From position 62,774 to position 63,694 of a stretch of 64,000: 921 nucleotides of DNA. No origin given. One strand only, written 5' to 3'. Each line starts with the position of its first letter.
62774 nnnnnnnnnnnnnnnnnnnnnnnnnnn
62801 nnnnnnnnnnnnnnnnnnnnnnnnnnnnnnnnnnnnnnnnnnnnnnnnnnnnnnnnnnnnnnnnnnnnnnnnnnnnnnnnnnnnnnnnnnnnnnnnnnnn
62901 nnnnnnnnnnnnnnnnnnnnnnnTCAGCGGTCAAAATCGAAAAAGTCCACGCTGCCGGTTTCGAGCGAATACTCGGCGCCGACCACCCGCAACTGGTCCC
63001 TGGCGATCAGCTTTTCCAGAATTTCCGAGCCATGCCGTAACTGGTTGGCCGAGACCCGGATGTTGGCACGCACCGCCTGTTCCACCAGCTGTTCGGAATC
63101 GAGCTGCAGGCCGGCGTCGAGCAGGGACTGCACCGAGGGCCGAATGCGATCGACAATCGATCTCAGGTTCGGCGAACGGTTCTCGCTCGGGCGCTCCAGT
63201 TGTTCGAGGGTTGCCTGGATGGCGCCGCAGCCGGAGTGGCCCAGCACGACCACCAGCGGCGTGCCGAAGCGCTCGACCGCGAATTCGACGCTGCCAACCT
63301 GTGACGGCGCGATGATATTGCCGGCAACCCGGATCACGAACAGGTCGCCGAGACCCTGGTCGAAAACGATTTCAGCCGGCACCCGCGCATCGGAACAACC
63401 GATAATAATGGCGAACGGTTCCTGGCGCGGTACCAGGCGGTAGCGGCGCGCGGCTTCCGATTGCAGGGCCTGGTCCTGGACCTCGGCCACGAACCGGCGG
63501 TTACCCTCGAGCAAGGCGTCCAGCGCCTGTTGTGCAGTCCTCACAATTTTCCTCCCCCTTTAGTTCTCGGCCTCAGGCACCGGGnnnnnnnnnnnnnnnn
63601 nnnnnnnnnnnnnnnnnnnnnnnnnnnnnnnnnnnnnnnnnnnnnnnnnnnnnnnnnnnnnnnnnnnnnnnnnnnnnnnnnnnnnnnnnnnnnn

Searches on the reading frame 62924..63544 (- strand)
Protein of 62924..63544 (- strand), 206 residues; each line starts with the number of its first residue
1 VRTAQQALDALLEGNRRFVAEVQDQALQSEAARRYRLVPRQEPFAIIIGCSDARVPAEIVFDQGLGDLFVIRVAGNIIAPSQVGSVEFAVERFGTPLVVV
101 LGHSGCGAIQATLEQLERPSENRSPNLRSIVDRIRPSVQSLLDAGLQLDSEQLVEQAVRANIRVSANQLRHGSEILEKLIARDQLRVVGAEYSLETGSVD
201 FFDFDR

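Call 87: search_protein_families(library=pfam, proteins=[window:62924-63544:-], max_evalue=0.000001)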
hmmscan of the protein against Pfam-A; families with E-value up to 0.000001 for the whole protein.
window:62924-63544:- (206 aa): 1 family
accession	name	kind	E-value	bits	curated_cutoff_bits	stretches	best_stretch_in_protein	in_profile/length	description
PF00484.24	Pro_CA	-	1.2e-40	139.8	25.7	1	45-199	1-156/156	Carbonic anhydrase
